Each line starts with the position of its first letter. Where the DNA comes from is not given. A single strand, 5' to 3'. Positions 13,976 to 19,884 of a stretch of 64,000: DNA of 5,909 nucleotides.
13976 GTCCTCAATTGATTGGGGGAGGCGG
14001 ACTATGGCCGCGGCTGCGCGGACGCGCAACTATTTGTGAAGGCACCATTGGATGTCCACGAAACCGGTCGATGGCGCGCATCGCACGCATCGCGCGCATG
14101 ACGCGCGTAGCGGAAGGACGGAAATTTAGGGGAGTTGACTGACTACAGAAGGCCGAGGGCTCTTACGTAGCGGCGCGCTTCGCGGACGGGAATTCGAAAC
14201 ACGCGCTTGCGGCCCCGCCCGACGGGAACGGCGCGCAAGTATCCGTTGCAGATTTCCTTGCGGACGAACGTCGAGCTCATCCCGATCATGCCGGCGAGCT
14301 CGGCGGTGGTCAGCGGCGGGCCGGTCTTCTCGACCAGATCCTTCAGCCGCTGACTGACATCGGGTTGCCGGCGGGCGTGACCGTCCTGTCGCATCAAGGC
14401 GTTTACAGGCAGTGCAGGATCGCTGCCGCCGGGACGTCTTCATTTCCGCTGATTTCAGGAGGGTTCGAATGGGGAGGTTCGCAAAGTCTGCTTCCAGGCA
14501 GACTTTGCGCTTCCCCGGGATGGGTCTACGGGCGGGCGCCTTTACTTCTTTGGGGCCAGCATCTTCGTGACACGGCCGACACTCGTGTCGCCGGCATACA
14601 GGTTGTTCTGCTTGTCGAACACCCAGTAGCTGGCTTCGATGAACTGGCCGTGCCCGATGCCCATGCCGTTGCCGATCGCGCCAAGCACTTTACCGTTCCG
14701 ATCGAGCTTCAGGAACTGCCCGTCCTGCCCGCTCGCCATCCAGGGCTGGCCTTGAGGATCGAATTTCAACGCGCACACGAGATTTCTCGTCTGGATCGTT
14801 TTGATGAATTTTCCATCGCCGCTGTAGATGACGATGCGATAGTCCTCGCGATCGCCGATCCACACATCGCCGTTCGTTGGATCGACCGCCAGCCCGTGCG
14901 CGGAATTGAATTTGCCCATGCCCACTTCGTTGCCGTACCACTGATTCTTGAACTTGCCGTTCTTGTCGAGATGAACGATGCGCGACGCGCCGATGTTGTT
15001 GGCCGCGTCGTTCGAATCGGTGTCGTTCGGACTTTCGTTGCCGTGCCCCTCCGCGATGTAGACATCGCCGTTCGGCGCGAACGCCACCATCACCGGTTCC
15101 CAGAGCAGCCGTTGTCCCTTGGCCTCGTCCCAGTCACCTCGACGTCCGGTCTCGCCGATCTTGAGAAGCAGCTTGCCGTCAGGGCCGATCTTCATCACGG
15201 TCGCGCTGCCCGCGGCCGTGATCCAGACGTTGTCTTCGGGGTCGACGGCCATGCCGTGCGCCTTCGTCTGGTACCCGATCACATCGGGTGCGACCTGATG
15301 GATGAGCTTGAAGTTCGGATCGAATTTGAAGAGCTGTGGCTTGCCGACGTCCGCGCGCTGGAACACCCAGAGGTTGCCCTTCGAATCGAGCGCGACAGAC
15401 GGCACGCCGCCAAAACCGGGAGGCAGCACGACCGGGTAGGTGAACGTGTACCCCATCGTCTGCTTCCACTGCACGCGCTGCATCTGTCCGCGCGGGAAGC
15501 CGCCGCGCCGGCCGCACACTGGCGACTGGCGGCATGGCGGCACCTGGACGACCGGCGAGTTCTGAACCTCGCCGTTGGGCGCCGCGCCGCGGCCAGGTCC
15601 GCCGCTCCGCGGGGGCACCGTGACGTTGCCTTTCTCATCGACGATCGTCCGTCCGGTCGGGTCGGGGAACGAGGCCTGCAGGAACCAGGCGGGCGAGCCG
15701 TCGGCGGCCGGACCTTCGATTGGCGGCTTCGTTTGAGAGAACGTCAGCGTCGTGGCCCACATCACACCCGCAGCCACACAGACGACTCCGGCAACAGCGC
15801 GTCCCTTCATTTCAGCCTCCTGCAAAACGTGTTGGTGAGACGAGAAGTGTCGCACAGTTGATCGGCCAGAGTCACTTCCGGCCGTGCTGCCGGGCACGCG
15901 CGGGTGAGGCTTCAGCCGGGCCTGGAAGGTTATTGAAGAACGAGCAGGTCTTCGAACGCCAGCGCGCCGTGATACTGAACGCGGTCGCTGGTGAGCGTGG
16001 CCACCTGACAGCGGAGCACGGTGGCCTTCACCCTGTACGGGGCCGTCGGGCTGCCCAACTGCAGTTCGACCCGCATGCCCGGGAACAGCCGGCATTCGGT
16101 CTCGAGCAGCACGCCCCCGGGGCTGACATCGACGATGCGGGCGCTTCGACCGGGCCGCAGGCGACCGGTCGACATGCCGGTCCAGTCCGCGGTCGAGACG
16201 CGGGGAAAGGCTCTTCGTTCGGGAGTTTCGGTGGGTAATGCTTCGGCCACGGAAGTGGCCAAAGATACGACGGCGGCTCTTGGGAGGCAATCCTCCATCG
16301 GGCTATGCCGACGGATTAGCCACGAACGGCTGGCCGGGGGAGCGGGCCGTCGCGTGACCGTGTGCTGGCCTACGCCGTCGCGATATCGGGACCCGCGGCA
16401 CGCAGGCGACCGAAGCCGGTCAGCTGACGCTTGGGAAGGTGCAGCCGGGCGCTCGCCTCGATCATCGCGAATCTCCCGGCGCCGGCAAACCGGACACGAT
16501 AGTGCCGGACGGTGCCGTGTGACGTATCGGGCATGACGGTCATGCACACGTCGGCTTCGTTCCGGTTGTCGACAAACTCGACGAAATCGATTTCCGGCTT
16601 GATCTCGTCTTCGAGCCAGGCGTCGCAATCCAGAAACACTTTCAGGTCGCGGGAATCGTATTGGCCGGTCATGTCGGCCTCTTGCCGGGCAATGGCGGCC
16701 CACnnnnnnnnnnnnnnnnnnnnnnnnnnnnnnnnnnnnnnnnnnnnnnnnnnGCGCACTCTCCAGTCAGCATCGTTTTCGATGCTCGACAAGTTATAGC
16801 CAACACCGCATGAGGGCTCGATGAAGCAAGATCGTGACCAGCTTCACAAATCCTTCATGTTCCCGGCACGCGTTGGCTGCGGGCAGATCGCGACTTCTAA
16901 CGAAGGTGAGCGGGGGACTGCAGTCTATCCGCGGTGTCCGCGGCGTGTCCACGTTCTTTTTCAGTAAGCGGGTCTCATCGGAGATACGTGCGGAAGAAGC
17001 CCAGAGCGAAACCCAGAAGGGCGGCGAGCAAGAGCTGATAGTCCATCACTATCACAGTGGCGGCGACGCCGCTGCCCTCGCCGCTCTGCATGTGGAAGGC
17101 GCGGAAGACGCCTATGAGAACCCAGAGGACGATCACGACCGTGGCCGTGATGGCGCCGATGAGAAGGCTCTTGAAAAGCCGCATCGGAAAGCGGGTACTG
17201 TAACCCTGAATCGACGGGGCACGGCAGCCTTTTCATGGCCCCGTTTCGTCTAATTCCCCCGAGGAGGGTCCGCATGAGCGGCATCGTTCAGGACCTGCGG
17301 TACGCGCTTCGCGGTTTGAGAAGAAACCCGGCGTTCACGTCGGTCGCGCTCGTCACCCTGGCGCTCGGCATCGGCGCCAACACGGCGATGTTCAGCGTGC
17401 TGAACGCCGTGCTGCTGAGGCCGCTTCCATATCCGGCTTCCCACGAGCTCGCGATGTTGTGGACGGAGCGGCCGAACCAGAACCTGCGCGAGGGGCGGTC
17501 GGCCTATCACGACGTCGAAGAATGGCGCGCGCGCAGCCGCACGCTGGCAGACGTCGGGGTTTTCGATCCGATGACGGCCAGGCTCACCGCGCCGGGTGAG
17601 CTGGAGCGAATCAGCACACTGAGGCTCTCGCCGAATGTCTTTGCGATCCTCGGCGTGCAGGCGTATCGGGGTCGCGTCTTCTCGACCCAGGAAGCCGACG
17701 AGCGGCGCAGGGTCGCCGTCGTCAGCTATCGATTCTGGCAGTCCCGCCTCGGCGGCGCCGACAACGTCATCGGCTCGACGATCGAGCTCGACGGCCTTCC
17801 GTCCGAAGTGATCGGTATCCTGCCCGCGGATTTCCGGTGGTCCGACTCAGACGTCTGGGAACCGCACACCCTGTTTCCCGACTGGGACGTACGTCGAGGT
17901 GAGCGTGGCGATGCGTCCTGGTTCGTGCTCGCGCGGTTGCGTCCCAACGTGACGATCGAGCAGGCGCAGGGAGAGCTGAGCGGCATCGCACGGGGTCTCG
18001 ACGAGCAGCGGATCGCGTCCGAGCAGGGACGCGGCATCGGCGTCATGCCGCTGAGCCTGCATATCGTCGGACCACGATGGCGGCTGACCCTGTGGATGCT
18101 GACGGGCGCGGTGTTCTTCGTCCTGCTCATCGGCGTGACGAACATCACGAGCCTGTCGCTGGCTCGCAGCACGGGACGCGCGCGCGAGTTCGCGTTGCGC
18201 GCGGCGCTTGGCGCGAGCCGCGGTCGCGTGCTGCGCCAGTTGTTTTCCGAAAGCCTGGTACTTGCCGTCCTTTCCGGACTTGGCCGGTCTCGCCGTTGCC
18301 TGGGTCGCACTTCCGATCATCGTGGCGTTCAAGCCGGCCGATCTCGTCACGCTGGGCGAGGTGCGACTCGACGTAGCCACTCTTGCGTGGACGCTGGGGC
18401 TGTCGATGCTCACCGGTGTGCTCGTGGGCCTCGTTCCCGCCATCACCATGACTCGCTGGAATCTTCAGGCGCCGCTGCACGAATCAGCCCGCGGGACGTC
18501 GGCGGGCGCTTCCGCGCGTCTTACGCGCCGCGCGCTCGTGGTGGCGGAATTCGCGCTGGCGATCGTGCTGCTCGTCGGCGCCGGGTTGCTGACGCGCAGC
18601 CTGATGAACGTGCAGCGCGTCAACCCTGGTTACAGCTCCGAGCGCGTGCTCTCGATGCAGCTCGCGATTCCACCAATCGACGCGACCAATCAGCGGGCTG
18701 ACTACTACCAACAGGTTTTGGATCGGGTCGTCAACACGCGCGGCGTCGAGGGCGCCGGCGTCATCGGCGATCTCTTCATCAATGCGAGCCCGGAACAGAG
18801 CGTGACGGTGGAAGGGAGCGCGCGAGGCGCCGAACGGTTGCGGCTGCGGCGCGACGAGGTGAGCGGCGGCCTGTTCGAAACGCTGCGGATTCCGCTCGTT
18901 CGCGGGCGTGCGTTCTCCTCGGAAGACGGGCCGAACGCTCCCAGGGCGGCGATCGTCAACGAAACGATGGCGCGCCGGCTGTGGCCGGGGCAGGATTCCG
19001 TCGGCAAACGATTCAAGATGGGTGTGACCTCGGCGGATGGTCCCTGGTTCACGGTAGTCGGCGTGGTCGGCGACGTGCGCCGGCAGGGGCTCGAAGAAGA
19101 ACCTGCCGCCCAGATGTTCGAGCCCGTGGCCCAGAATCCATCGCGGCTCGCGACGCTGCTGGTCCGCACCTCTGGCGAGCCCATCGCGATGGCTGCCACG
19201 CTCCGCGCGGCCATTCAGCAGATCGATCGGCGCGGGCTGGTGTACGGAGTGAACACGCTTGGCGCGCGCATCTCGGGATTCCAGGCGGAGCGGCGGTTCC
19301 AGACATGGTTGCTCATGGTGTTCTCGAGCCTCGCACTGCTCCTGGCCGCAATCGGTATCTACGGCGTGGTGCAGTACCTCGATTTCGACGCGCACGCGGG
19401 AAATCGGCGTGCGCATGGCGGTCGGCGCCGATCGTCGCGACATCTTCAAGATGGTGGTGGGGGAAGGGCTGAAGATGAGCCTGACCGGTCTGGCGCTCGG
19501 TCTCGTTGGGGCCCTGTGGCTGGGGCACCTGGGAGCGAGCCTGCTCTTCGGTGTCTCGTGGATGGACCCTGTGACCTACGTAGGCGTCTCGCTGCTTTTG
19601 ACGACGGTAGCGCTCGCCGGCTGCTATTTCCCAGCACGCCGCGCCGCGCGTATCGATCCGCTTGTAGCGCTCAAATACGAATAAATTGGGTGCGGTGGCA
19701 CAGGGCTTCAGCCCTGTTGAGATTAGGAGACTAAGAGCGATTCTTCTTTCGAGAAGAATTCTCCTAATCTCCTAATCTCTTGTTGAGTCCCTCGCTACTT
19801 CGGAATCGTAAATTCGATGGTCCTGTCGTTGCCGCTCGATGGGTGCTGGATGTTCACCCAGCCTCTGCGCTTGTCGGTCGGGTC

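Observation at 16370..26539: Triplicated small acidic protein family (P1/P2/P3) with no assignable family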

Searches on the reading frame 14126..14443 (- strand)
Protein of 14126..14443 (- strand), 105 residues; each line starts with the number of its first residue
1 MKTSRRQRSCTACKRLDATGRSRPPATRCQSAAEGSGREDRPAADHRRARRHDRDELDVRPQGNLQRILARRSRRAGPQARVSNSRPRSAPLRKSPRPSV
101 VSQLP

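Call 12: search_protein_families(library=pfam, proteins=[window:14126-14443:-], max_evalue=0.001)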
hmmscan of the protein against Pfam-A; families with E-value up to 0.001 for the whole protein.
window:14126-14443:- (105 aa): 0 families

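Call 78: search_protein_families(library=pfam, proteins=[window:14143-14397:-], max_evalue=0.1)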
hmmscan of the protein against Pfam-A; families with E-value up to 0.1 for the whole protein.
window:14143-14397:- (84 aa): 2 families
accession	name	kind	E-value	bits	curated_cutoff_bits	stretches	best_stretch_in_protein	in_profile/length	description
PF12728.13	HTH_17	-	0.00012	22.7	27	1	29-68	2-39/51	Helix-turn-helix domain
PF01726.22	LexA_DNA_bind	-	0.0089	16.2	23.7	1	8-43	5-40/65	LexA DNA binding domain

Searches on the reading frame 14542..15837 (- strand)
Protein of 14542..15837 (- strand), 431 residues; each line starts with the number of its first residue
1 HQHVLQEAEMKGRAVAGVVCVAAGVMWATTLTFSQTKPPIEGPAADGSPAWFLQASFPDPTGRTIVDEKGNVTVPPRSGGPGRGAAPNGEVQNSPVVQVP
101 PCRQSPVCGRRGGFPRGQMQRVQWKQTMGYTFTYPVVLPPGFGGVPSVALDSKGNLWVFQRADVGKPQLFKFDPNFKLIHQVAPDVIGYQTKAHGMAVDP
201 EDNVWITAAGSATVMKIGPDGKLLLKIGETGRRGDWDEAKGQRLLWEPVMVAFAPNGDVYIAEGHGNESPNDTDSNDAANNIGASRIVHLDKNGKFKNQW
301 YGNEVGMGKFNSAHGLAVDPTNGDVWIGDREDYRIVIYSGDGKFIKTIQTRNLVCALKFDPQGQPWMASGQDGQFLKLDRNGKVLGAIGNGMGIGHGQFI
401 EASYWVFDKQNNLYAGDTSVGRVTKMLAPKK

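Call 78: search_protein_families(library=pfam, proteins=[window:14542-15837:-], max_evalue=0.1)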
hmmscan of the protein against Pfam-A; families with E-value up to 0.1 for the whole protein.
window:14542-15837:- (431 aa): 7 families
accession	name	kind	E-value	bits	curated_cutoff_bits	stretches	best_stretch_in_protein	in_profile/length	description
PF01436.27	NHL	-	5.6e-14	51.8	20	1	310-338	1-28/28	NHL repeat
PF08450.18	SGL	-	4.1e-09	36.9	26.3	1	195-226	188-219/246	SMP-30/Gluconolactonase/LRE-like region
PF07494.17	Reg_prop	-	1.4e-05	25.2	20.4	0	145-158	7-20/24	Two component regulator propeller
PF06739.17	SBBP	-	9.6e-05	22.7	20.5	0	187-207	9-29/38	Beta-propeller repeat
PF22701.2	Mala_s_1-like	-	0.0018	18.5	27.5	0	196-228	93-125/195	Mal s 1 allergenic protein-like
PF13449.12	Phytase-like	-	0.0091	16.4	27.6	0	315-350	72-106/284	Esterase-like activity of phytase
PF24684.1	Vgb_lyase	-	0.015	14.6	50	0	190-222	222-254/290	Virginiamycin B lyase family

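Call 87: search_protein_families(library=ncbifam, proteins=[window:14542-15837:-], max_evalue=0.001)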
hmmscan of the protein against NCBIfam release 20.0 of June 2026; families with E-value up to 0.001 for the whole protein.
window:14542-15837:- (431 aa): 3 families
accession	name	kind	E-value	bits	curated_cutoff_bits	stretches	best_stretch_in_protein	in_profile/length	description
NF035926.1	scyF_NHL_VPEP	equivalog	3.7e-13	49.4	350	1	256-423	53-223/376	scytonemin biosynthesis PEP-CTERM protein ScyF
NF033206.1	ScyE_fam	subfamily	3.1e-05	23.7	80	0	245-295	7-55/333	ScyD/ScyE family protein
NF047494.1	Lepto_SBBP_lipo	equivalog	7.5e-05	21.6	400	1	169-327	107-261/466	SBBP repeat beta-propeller lipoprotein, LipL53 family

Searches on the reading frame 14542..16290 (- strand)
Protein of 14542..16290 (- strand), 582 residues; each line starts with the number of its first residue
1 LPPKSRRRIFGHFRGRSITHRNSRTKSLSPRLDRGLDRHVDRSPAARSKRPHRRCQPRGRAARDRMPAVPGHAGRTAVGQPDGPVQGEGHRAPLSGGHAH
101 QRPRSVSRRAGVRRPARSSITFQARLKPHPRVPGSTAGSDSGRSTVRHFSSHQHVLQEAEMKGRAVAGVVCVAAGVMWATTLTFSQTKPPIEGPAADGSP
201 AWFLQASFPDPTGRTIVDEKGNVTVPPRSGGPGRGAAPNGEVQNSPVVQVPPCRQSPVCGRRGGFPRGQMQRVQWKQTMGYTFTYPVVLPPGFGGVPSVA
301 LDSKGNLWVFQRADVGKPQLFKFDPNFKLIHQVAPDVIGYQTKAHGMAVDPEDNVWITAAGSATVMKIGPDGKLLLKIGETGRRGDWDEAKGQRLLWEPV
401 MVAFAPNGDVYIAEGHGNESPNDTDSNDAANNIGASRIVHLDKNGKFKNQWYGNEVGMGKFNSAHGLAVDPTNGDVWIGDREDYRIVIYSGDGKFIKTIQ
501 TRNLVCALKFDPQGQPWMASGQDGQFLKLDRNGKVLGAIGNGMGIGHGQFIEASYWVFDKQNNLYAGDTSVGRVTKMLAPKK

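Call 12: search_protein_families(library=pfam, proteins=[window:14542-16290:-], max_evalue=0.001)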
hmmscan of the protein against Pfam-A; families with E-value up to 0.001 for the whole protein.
window:14542-16290:- (582 aa): 4 families
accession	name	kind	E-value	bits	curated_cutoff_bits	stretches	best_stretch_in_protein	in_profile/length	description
PF01436.27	NHL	-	8.4e-13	48.1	20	1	461-489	1-28/28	NHL repeat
PF08450.18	SGL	-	8.6e-09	35.8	26.3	0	346-377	188-219/246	SMP-30/Gluconolactonase/LRE-like region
PF07494.17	Reg_prop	-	9.3e-05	22.6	20.4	0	296-309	7-20/24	Two component regulator propeller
PF06739.17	SBBP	-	0.00033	21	20.5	0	338-358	9-29/38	Beta-propeller repeat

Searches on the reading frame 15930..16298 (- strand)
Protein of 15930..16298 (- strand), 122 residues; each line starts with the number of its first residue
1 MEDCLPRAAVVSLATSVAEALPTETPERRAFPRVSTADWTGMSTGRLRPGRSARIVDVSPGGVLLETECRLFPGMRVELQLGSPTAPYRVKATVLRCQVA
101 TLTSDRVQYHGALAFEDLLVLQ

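Call 78: search_protein_families(library=pfam, proteins=[window:15930-16298:-], max_evalue=0.1)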
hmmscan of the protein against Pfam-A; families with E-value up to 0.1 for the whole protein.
window:15930-16298:- (122 aa): 1 family
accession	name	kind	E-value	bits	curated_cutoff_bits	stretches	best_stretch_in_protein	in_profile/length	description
PF07238.19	PilZ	-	2.6e-07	31.4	22.5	1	27-104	1-79/102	PilZ domain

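Call 87: search_protein_families(library=ncbifam, proteins=[window:15930-16298:-], max_evalue=0.001)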
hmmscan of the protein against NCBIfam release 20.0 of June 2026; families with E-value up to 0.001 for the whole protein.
window:15930-16298:- (122 aa): 1 family
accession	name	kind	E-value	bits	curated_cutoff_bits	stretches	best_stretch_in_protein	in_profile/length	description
TIGR02266.1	gmx_TIGR02266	paralog_domain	5e-05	23.4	68.7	1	53-100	19-68/96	TIGR02266 family protein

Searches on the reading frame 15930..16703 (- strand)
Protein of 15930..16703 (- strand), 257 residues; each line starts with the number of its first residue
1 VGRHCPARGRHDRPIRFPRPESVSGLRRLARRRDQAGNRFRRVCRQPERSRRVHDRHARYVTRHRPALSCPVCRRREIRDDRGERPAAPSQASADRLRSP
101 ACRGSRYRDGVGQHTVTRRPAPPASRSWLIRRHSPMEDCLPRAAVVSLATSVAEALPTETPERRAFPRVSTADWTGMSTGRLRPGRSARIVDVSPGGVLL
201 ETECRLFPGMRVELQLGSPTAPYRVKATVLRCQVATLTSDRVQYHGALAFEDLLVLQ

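Call 12: search_protein_families(library=pfam, proteins=[window:15930-16703:-], max_evalue=0.001)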
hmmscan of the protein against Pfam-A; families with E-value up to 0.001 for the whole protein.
window:15930-16703:- (257 aa): 1 family
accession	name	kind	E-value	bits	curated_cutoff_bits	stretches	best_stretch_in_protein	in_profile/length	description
PF07238.19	PilZ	-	1.1e-06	29.3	22.5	1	162-239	1-79/102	PilZ domain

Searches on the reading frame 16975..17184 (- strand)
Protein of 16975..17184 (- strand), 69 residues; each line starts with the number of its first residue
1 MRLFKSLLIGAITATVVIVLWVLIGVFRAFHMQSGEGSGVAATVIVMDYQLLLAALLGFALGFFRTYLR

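Call 78: search_protein_families(library=pfam, proteins=[window:16975-17184:-], max_evalue=0.1)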
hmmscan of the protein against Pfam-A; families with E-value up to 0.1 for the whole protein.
window:16975-17184:- (69 aa): 1 family
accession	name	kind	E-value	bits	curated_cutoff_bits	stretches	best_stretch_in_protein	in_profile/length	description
PF17647.6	DUF5518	-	0.047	14.2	27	1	7-63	53-107/116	Family of unknown function (DUF5518)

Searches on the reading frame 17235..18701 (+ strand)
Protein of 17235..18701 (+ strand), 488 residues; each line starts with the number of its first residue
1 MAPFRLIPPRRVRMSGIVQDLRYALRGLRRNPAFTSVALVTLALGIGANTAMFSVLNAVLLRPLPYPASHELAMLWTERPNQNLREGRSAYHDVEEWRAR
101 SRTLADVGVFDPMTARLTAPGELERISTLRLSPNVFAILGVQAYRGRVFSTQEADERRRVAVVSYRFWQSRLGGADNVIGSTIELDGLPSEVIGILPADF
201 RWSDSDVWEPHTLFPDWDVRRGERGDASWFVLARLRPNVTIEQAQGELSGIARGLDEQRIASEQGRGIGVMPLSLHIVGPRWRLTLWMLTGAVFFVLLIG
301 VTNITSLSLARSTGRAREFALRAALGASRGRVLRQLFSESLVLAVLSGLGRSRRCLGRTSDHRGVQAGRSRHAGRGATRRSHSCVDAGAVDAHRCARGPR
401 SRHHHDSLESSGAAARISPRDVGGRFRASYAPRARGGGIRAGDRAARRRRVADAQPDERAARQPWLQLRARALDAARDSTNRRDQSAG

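Call 12: search_protein_families(library=pfam, proteins=[window:17235-18701:+], max_evalue=0.001)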
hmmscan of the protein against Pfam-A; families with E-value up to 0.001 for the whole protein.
window:17235-18701:+ (488 aa): 2 families
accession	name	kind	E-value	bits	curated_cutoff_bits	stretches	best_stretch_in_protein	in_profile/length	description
PF12704.14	MacB_PCD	-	1.4e-21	78.2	27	1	36-249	2-205/207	MacB-like periplasmic core domain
PF02687.27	FtsX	-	8.7e-07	29.5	25.5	1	292-348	3-59/120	FtsX-like permease C-terminal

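Call 87: search_protein_families(library=ncbifam, proteins=[window:17235-18701:+], max_evalue=0.001)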
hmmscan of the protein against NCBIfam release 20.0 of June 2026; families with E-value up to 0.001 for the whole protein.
window:17235-18701:+ (488 aa): 2 families
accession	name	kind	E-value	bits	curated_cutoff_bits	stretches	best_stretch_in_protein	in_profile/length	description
TIGR03434.1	ADOP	subfamily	2.6e-105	353.3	622.3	1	17-349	1-334/803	ADOP family duplicated permease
NF007826.0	PRK10535.1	equivalog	1.1e-06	27.2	966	0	295-348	534-584/648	macrolide ABC transporter ATP-binding protein/permease MacB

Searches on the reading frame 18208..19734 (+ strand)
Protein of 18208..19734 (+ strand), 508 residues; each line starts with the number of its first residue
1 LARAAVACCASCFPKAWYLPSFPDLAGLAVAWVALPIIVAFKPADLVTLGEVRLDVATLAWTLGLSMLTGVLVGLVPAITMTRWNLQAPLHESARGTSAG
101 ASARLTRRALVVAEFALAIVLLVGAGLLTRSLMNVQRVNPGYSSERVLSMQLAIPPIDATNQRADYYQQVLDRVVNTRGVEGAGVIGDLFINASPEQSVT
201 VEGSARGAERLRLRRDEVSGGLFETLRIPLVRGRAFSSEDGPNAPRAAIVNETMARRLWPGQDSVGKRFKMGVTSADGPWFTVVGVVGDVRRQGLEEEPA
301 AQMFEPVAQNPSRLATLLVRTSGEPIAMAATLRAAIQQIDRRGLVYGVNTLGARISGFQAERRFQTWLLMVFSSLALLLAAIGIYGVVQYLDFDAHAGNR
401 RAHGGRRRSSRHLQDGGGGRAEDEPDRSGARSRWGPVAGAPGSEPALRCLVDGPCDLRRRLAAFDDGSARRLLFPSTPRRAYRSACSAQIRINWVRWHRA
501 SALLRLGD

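Call 12: search_protein_families(library=pfam, proteins=[window:18208-19734:+], max_evalue=0.001)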
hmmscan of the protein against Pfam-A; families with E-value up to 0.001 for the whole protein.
window:18208-19734:+ (508 aa): 1 family
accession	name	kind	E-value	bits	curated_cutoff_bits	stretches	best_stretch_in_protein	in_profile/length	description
PF12704.14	MacB_PCD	-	4.6e-10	40.6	27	1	190-293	68-160/207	MacB-like periplasmic core domain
